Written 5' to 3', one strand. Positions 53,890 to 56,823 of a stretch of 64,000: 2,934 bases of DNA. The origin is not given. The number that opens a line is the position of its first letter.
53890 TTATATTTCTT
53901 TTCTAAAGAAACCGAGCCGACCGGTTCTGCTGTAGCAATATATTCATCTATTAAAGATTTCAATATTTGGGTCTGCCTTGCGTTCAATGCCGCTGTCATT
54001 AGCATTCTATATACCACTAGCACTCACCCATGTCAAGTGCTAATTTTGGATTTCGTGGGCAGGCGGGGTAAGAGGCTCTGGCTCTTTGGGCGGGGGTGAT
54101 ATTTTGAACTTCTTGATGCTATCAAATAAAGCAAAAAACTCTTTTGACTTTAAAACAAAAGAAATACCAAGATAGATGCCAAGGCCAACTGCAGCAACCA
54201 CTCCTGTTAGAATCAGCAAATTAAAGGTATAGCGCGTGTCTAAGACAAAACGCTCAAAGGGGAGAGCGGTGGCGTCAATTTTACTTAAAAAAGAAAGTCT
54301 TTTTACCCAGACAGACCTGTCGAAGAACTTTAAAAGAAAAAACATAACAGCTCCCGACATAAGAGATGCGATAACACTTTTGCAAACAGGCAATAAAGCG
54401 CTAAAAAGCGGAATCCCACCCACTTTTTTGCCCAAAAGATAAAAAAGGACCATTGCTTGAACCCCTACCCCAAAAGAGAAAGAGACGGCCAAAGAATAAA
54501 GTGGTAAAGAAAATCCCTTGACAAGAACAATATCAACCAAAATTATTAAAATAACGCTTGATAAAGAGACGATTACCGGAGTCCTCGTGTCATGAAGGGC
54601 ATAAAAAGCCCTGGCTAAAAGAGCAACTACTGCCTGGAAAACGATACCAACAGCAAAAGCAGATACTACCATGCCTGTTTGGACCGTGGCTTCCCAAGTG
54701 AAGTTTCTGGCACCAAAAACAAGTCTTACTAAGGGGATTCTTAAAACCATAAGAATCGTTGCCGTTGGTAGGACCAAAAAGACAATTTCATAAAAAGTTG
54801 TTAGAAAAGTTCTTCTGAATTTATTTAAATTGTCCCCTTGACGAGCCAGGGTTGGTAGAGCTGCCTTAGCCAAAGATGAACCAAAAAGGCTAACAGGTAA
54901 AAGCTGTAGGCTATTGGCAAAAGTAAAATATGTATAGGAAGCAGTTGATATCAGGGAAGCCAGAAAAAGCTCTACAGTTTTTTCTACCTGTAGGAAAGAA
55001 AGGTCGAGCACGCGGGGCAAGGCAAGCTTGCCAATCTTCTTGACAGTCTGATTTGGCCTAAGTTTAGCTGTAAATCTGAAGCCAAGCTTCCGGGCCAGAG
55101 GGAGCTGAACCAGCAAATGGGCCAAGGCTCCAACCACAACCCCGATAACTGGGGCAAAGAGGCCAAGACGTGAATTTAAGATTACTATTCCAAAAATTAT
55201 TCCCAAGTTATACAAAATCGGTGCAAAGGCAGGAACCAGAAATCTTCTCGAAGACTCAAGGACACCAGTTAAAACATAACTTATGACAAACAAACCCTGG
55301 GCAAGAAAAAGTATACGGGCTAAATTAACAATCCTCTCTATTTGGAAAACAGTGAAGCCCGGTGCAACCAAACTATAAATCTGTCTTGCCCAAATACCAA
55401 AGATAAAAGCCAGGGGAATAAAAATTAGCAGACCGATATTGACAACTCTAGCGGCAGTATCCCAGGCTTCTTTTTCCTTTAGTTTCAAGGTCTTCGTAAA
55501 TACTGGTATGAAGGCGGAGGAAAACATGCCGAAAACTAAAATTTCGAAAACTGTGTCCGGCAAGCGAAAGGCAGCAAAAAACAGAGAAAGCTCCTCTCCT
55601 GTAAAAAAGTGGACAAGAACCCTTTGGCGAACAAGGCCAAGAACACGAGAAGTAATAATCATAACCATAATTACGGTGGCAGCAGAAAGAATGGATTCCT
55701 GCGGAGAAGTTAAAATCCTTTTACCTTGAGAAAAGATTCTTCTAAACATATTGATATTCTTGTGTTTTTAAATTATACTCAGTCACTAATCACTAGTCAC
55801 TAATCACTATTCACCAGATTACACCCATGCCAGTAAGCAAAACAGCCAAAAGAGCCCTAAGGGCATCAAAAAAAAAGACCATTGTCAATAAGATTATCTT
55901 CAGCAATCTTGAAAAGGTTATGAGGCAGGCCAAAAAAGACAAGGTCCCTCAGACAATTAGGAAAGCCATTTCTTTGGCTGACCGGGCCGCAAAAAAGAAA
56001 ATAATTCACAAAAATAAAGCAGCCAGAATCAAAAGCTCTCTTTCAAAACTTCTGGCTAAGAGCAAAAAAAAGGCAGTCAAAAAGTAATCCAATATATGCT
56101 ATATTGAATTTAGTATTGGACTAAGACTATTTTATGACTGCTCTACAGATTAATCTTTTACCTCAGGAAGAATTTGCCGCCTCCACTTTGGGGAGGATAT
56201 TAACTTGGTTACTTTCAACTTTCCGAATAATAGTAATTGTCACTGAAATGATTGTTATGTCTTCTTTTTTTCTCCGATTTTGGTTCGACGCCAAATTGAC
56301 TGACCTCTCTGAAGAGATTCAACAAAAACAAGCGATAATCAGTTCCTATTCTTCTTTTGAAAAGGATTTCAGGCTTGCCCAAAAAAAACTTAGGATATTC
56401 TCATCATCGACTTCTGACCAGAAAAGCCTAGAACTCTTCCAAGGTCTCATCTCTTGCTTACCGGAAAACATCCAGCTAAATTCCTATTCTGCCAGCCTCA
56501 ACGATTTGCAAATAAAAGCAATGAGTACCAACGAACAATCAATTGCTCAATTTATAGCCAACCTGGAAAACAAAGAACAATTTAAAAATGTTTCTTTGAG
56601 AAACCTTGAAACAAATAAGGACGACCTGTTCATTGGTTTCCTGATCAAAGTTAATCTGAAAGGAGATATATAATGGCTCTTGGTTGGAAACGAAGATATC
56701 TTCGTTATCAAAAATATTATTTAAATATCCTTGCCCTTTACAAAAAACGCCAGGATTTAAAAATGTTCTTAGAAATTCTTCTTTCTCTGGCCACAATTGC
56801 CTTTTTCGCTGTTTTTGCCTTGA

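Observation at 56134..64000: Candidate cell-surface/attachment module: PilN/PilO-like genes plus three membrane-anchored surface proteins, flanked by two GT-C glycosyltransferases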

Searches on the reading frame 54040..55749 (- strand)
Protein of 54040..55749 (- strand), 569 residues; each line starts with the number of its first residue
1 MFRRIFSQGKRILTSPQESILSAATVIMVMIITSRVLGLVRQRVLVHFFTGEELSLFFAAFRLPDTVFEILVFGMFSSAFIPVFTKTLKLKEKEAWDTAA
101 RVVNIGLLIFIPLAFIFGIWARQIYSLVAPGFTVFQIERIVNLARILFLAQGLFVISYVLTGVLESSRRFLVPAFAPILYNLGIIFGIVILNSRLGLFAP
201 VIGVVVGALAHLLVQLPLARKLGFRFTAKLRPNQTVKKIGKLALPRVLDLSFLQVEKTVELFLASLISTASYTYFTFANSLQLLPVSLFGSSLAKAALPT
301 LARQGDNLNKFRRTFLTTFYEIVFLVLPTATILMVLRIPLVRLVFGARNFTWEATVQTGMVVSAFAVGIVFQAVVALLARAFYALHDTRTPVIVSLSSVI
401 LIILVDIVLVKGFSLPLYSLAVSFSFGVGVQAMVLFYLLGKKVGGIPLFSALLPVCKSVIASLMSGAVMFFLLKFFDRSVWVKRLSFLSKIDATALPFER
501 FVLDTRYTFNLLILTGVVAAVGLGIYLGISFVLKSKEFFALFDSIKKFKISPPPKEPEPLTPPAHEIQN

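Call 4: search_protein_families(library=pfam, proteins=[window:54040-55749:-], max_evalue=0.1)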
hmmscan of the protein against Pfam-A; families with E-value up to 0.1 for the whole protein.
window:54040-55749:- (569 aa): 2 families
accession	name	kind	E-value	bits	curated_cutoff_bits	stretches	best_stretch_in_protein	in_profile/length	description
PF03023.19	MurJ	-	2.8e-67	227.7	27.4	1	48-476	5-436/451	Lipid II flippase MurJ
PF13440.11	Polysacc_synt_3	-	3e-12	46.9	23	1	133-348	74-287/293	Polysaccharide biosynthesis protein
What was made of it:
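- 54040..55749 (-): murJ (lipid II flippase), the conserved divergent upstream neighbour. Pfam MurJ 227.7 bits (call 4).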

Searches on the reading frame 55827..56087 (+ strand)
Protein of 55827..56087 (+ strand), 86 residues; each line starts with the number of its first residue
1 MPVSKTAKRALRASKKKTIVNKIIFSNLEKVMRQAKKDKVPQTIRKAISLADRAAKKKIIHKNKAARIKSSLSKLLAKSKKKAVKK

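Call 4: search_protein_families(library=pfam, proteins=[window:55827-56087:+], max_evalue=0.1)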
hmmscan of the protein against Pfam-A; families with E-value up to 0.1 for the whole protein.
window:55827-56087:+ (86 aa): 1 family
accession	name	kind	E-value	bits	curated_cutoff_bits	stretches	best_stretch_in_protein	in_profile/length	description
PF01649.23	Ribosomal_S20p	-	9.1e-10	39.5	29.5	1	4-76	3-82/83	Ribosomal protein S20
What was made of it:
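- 55827..56087 (+): rpsT (ribosomal protein S20), first gene of the co-directional string. Pfam Ribosomal_S20p 39.5 bits (call 4).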

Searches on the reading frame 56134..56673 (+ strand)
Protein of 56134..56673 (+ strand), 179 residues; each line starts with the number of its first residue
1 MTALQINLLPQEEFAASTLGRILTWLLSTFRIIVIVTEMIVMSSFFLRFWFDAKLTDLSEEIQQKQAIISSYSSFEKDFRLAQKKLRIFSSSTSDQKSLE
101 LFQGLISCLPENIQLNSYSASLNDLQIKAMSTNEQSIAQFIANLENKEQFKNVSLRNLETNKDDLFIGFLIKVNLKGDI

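Call 4: search_protein_families(library=pfam, proteins=[window:56134-56673:+], max_evalue=0.1)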
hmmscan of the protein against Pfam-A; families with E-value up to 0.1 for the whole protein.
window:56134-56673:+ (179 aa): 3 families
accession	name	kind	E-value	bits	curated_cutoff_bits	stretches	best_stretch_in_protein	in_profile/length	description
PF05137.18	PilN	-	1.8e-11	44.4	22.8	1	101-162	2-63/78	Fimbrial assembly protein (PilN)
PF12693.12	GspL_C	-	0.045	14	29.6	1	82-172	64-155/158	GspL periplasmic domain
PF19963.4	VMAP-M1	-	0.071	14.2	25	1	97-157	9-75/113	vWA-MoxR associated protein middle region (VMAP-M) 1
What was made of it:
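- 56134..56673 (+): PilN homologue: N-terminal INLLP motif, one TM helix, PilN domain. Pfam PilN 44.4 bits against a cut-off of 22.8 (call 4).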

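Call 8: search_protein_families(library=ncbifam, proteins=[window:56134-56673:+], max_evalue=0.1)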
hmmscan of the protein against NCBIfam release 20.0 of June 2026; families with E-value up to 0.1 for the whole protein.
window:56134-56673:+ (179 aa): 0 families

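Call 80: search_solved_structures(query=A7, max_evalue=1, show_alignments=1)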
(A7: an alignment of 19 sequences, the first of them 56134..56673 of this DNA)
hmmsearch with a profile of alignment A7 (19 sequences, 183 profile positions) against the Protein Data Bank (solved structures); distinct sequences matched with E-value up to 1: 3.
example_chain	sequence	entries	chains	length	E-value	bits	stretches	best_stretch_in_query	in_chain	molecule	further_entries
3jc8_Na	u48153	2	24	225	3.4e-07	33.5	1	60-149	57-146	PilN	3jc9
8q5h_5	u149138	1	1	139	0.079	16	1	54-156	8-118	Kinetochore protein Spc25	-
4xa6_A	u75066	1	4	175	0.39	13.7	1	62-161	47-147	Gp7-MYH7(1777-1855)-EB1 chimera protein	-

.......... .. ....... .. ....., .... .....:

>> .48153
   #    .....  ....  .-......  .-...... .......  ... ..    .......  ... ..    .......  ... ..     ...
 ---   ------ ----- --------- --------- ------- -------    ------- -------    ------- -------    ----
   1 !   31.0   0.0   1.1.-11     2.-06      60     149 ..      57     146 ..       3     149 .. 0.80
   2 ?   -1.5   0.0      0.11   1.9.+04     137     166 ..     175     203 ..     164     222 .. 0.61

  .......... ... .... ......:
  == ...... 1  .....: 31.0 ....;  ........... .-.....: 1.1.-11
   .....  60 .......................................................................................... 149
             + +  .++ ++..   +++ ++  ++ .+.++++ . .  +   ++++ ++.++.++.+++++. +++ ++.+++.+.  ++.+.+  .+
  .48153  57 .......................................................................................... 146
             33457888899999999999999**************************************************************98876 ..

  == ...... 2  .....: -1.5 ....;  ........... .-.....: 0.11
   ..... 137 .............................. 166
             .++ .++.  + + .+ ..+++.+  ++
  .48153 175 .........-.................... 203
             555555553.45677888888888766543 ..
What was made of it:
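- On PilN (T4P alignment protein): A family profile hits M. xanthus PilN (3jc8) at E=3.4e-7 (call 80).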
